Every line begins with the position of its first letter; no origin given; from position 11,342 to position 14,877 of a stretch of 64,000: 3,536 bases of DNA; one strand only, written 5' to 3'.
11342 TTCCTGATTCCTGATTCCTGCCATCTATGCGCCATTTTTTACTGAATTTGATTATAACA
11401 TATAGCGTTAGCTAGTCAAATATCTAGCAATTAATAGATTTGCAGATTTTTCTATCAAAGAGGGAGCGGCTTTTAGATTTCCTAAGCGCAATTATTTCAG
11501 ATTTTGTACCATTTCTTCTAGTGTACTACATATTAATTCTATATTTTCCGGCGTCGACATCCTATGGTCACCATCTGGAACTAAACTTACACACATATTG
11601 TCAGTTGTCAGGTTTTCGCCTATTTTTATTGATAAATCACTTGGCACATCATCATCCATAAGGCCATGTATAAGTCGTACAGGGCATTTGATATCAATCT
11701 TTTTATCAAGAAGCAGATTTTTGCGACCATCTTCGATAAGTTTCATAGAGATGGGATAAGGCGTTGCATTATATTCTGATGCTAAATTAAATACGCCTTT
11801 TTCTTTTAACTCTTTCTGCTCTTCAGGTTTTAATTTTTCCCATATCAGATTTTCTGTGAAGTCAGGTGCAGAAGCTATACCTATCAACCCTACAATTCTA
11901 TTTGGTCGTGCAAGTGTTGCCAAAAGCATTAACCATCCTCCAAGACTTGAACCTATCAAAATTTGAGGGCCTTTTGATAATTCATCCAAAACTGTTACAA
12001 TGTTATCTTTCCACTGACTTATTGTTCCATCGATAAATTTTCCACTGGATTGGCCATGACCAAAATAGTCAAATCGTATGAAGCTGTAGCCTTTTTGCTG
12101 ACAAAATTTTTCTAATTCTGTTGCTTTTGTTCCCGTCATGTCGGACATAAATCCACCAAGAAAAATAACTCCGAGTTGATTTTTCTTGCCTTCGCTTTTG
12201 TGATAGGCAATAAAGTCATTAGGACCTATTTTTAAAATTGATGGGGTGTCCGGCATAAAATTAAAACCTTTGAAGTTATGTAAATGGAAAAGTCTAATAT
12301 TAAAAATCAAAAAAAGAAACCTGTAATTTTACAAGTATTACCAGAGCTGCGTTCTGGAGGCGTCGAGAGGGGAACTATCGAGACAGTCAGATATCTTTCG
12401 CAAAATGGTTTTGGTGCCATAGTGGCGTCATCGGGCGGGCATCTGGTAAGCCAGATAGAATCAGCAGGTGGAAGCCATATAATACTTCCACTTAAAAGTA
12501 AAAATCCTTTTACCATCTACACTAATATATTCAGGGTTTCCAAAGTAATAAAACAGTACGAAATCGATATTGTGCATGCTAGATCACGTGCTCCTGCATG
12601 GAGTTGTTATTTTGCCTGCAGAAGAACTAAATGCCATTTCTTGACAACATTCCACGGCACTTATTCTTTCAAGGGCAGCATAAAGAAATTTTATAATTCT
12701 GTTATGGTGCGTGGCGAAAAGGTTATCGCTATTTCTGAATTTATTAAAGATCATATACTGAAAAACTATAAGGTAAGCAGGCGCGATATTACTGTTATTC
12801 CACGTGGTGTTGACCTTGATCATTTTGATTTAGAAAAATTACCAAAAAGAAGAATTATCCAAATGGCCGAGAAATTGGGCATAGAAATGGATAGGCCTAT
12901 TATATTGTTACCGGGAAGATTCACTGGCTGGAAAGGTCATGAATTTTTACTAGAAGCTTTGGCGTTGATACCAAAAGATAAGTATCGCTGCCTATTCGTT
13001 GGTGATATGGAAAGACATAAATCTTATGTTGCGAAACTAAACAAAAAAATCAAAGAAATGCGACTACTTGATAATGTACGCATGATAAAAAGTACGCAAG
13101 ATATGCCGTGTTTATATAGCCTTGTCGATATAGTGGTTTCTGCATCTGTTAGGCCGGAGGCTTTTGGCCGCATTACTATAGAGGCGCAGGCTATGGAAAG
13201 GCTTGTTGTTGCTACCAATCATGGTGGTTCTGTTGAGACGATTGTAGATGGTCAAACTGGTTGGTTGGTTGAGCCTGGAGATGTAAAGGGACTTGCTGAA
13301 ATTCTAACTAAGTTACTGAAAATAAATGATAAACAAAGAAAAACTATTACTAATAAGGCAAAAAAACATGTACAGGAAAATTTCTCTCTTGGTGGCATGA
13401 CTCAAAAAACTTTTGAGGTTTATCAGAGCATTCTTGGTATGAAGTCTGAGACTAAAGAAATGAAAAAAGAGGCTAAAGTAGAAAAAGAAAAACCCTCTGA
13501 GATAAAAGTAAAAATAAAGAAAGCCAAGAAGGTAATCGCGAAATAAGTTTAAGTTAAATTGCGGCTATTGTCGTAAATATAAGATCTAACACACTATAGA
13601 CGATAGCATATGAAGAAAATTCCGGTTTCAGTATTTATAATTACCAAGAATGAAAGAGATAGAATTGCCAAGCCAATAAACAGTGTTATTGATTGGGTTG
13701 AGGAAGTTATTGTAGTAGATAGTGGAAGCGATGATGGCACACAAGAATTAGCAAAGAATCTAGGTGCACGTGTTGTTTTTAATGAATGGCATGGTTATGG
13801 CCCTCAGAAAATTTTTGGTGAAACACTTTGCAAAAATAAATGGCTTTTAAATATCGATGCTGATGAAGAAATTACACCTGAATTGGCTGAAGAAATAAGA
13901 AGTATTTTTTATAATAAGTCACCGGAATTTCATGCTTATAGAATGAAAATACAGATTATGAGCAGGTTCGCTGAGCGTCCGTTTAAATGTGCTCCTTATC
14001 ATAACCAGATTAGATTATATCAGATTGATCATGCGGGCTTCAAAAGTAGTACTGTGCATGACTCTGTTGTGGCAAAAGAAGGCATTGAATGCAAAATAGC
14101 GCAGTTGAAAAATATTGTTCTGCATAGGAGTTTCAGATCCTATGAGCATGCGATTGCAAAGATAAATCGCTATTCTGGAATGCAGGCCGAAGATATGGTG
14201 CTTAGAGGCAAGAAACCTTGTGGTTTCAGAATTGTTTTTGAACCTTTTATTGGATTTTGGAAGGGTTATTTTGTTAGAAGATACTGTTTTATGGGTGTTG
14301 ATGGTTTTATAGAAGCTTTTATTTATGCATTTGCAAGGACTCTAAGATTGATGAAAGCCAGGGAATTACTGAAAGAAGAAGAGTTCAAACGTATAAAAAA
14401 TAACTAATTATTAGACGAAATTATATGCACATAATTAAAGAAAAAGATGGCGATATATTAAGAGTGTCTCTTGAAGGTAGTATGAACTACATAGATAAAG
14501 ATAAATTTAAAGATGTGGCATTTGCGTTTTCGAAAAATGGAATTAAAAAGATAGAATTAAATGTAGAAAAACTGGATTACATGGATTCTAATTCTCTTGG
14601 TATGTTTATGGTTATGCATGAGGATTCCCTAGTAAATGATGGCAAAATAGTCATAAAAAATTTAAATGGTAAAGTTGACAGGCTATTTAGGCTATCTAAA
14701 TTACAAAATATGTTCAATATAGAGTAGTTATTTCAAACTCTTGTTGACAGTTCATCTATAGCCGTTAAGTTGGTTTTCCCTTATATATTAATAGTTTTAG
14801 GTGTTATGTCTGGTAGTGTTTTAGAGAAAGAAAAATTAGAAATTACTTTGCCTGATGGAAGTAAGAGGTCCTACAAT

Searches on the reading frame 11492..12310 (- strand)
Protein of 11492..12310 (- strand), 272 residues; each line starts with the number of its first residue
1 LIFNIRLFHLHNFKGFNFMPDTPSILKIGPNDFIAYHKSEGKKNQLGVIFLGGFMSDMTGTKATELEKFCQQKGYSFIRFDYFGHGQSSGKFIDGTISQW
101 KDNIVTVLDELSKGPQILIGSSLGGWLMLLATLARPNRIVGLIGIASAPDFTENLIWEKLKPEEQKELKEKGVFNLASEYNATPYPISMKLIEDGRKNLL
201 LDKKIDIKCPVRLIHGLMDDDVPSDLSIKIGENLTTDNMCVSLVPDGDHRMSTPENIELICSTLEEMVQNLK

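Call 17: search_protein_families(library=pfam, proteins=[window:11492-12310:-], max_evalue=0.001)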
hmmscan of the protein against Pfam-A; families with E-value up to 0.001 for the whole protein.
window:11492-12310:- (272 aa): 4 families
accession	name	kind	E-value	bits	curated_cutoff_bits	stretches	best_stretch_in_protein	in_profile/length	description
PF12146.15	Hydrolase_4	-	1.7e-10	41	27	1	66-152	23-114/239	Serine aminopeptidase, S33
PF00561.26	Abhydrolase_1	-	8.3e-09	35.9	25.8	1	66-157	19-113/245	alpha/beta hydrolase fold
PF00326.27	Peptidase_S9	-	7.9e-06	25.9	22.6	1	69-257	9-195/213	Prolyl oligopeptidase family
PF12697.13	Abhydrolase_6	-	8.3e-06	27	26.3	1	71-147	25-93/217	Alpha/beta hydrolase family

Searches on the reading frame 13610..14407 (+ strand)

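Call 17: search_protein_families(library=pfam, proteins=[window:13610-14407:+], max_evalue=0.001)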
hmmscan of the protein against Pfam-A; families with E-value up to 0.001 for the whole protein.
window:13610-14407:+ (265 aa): 2 families
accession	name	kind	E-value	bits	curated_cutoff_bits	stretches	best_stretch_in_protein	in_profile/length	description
PF00535.33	Glycos_transf_2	-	2.4e-17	63.8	23.3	1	7-96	1-99/168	Glycosyl transferase family 2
PF13704.12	Glyco_tranf_2_4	-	0.0002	22.2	27.5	1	13-88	1-84/98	Glycosyl transferase family 2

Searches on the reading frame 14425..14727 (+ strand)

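Call 17: search_protein_families(library=pfam, proteins=[window:14425-14727:+], max_evalue=0.001)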
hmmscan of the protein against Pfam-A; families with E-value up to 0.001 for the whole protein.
window:14425-14727:+ (100 aa): 2 families
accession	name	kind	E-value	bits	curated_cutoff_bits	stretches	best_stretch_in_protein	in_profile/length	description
PF01740.26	STAS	-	3.1e-11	43.4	22.6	1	3-99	2-99/106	STAS domain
PF13466.11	STAS_2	-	7.4e-05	23.3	29.2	1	36-93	23-79/80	STAS domain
